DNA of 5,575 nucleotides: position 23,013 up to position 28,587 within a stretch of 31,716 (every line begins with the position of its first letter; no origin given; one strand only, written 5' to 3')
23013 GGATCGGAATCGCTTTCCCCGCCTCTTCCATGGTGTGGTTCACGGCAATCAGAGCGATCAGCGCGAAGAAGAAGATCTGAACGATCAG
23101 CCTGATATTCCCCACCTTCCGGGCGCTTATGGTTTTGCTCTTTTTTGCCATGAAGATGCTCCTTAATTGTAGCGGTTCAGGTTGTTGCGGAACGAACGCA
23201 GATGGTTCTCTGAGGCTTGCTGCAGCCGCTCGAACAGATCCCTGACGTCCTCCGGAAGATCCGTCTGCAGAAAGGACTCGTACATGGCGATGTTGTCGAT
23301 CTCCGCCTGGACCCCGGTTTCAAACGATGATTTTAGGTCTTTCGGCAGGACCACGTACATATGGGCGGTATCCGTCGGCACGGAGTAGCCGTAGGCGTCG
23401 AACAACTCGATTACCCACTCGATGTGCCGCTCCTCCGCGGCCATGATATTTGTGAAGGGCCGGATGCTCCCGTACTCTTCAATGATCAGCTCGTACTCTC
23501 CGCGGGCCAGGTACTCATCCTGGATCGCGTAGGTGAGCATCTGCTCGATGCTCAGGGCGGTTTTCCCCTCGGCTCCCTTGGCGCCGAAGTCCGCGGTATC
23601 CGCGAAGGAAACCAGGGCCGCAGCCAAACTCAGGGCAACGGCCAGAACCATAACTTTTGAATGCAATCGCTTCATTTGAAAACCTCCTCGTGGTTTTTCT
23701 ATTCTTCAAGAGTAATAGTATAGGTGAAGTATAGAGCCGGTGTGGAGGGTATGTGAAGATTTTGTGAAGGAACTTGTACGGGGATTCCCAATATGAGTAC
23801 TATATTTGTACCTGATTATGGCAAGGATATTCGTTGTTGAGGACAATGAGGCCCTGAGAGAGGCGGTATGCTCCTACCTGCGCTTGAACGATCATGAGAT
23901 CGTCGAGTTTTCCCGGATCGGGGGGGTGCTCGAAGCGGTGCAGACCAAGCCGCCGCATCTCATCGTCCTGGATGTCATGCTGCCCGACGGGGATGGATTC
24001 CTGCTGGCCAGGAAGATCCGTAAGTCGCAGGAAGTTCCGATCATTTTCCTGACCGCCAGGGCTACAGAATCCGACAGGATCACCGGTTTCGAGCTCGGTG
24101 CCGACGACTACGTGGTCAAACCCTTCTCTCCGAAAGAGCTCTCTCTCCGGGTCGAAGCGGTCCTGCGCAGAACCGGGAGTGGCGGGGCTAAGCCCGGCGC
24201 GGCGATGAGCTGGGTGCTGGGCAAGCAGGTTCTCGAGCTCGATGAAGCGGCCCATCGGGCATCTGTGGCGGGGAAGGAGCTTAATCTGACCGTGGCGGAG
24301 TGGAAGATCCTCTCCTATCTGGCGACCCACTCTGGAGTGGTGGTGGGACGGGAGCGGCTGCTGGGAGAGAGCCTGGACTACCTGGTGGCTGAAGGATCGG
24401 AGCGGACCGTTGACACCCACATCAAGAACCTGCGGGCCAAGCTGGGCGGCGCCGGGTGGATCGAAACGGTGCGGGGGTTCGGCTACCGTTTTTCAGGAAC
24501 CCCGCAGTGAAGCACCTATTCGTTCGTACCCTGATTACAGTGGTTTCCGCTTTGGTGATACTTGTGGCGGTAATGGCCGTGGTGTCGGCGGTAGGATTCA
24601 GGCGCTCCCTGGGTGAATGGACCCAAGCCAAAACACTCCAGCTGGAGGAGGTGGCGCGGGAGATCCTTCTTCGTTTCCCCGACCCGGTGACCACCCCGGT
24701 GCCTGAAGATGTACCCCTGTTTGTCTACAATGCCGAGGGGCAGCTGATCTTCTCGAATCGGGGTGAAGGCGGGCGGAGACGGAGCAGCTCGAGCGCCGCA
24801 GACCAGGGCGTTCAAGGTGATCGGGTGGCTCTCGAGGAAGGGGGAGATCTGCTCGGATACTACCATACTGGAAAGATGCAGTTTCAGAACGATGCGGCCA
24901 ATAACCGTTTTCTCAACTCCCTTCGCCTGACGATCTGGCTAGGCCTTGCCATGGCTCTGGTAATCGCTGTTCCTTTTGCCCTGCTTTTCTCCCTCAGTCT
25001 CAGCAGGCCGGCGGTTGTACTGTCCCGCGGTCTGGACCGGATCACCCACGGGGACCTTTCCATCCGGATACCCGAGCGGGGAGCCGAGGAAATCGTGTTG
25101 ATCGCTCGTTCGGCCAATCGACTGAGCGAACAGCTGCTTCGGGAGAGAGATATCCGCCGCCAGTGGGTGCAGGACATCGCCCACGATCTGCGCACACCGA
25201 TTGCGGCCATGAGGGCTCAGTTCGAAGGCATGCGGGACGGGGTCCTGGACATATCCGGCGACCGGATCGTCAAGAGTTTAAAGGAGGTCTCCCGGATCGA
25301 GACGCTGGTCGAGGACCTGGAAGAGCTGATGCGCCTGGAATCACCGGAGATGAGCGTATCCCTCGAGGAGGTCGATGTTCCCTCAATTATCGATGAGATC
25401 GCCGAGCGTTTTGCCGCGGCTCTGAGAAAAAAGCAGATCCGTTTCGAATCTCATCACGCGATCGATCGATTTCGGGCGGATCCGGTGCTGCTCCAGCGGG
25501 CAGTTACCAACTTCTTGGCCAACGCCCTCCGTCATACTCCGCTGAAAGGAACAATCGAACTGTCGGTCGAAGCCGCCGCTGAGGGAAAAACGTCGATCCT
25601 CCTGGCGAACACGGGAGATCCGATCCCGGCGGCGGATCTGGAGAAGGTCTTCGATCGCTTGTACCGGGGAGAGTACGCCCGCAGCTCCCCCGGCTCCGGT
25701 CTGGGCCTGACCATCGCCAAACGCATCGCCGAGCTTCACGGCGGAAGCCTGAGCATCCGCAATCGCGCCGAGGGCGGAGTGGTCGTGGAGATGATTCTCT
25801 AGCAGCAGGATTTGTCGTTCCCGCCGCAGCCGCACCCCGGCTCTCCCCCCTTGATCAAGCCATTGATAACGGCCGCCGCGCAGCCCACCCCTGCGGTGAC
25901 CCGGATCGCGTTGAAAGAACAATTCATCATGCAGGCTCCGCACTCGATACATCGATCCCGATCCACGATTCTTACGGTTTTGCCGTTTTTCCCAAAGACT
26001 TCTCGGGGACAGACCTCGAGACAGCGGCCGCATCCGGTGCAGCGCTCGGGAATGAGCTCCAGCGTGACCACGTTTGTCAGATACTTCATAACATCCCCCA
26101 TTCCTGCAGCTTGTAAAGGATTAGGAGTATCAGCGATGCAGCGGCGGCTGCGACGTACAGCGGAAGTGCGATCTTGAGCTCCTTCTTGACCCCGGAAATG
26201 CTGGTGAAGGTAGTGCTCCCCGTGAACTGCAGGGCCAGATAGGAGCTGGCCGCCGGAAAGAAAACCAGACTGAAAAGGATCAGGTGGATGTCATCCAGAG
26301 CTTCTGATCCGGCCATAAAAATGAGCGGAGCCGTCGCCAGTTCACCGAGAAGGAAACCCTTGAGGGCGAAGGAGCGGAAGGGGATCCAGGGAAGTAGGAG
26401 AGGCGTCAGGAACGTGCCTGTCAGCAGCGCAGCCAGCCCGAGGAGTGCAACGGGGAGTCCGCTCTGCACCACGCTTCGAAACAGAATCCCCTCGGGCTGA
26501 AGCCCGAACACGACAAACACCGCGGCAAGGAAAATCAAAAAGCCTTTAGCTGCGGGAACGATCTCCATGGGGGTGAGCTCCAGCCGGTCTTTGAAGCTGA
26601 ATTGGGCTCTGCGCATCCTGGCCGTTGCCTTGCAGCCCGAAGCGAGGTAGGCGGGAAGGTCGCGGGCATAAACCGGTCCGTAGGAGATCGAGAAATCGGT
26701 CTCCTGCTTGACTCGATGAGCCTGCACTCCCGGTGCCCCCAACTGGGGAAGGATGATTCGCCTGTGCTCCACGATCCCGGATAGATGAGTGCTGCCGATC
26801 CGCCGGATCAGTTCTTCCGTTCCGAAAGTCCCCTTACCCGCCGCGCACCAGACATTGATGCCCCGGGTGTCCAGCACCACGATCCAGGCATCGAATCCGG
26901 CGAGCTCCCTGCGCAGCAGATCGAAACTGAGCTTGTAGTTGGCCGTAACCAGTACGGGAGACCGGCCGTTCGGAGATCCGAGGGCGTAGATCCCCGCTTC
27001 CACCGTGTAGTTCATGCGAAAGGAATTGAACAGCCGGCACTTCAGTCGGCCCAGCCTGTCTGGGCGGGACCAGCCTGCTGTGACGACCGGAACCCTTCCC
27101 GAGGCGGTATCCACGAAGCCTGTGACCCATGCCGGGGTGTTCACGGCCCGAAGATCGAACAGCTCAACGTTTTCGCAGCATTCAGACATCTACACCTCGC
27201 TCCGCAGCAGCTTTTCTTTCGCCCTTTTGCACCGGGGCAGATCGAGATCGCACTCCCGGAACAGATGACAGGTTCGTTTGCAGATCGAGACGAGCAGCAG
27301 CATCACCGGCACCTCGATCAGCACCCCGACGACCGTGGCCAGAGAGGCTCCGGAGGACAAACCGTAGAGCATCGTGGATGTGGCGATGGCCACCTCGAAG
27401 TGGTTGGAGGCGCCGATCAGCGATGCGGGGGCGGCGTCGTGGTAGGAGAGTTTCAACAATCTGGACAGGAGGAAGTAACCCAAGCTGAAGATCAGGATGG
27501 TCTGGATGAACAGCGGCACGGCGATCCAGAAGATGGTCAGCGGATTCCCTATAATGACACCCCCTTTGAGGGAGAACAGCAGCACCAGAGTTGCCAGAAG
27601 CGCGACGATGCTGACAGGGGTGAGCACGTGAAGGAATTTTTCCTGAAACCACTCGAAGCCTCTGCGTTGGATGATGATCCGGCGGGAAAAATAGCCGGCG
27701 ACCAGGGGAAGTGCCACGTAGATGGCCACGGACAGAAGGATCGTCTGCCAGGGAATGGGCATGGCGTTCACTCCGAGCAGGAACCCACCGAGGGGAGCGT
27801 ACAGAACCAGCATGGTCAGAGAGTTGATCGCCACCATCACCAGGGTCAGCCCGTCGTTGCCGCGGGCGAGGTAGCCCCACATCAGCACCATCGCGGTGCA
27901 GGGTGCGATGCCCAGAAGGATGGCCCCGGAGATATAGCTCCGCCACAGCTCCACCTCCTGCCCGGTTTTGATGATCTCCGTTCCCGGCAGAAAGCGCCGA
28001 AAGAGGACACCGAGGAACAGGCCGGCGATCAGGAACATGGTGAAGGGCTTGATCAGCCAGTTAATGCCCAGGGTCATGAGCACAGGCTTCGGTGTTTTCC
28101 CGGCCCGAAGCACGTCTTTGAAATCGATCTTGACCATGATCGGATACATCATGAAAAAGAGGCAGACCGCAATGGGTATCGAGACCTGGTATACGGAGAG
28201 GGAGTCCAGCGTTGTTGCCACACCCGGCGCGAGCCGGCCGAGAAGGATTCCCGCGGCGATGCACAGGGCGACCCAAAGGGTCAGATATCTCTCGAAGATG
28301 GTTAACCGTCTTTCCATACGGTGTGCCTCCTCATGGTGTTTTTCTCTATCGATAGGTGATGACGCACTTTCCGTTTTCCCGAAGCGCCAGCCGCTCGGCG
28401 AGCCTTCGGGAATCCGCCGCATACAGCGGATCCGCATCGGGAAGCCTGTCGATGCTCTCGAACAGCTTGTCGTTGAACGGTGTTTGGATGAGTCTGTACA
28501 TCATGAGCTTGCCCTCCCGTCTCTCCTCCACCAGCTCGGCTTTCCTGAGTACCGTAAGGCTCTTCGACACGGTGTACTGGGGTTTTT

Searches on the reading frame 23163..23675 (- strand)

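Call 71: search_protein_families(library=pfam, proteins=[window:23163-23675:-], max_evalue=0.001)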
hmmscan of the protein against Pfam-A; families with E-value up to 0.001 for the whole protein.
window:23163-23675:- (170 aa): 2 families
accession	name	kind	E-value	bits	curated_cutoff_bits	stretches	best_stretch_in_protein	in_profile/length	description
PF09968.15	DUF2202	-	6.4e-08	33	22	1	46-166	4-138/162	Uncharacterized protein domain (DUF2202)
PF02915.23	Rubrerythrin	-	7.9e-06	26.7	22.8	1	46-164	2-135/137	Rubrerythrin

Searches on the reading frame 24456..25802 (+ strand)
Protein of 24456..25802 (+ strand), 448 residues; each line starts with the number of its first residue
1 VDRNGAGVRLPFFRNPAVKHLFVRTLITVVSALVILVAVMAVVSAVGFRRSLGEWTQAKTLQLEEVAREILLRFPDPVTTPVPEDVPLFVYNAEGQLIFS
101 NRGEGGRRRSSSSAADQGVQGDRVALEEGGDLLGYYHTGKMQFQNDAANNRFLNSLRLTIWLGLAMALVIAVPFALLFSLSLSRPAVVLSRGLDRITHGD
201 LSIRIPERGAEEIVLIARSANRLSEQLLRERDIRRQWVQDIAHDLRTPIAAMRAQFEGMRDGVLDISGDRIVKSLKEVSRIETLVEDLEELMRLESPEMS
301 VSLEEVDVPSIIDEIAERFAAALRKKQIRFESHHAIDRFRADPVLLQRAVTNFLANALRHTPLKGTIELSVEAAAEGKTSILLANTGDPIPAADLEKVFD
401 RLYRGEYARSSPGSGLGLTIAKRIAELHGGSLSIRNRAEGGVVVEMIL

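Call 71: search_protein_families(library=pfam, proteins=[window:24456-25802:+], max_evalue=0.001)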
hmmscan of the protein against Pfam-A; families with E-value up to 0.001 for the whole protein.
window:24456-25802:+ (448 aa): 3 families
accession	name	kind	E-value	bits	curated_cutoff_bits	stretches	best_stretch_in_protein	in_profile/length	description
PF02518.31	HATPase_c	-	8.1e-23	81.4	26.4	1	342-446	2-105/111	Histidine kinase-, DNA gyrase B-, and HSP90-like ATPase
PF00512.31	HisKA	-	1.3e-11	44.8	26.9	1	234-296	2-65/66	His Kinase A (phospho-acceptor) domain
PF00672.30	HAMP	-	0.00024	21.8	25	1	178-228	2-52/53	HAMP domain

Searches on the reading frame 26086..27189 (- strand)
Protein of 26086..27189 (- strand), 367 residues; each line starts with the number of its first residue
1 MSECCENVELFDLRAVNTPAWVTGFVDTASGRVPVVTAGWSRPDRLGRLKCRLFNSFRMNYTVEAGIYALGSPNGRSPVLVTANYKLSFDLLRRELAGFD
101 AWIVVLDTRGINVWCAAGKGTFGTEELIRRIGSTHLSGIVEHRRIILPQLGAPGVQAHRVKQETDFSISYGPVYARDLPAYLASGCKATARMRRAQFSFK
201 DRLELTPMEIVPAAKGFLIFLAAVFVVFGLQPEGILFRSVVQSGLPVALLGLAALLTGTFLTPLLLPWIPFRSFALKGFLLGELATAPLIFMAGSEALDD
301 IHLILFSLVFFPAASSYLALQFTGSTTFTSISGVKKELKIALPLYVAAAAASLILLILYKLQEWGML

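Call 71: search_protein_families(library=pfam, proteins=[window:26086-27189:-], max_evalue=0.001)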
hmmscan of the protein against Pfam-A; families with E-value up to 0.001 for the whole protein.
window:26086-27189:- (367 aa): 1 family
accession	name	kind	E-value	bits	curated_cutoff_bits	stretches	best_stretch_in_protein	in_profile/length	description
PF03599.22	CdhD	-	5.5e-10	39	24.8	1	53-153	258-360/387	CO dehydrogenase/acetyl-CoA synthase delta subunit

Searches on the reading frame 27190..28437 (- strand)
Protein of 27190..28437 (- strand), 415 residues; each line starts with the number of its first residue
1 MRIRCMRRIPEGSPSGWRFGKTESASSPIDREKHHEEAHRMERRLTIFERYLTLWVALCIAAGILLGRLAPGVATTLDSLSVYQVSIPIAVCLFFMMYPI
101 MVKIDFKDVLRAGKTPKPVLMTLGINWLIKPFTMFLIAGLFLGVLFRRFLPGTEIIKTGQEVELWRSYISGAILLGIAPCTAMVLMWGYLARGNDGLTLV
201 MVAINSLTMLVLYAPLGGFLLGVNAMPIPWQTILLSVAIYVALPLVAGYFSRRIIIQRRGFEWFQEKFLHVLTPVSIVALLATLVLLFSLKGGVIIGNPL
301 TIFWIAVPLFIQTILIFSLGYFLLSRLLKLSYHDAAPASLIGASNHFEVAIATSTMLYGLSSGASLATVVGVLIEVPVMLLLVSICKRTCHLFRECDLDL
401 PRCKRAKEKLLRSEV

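Call 71: search_protein_families(library=pfam, proteins=[window:27190-28437:-], max_evalue=0.001)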
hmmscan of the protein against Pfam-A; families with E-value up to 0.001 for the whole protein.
window:27190-28437:- (415 aa): 2 families
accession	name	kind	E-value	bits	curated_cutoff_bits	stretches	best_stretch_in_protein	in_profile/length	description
PF01758.21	SBF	-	5.5e-43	147.3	24.3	1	91-296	2-189/191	Sodium Bile acid symporter family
PF13593.11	SBF_like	-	1.4e-08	34.8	25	1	55-374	2-296/313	SBF-like CPA transporter family (DUF4137)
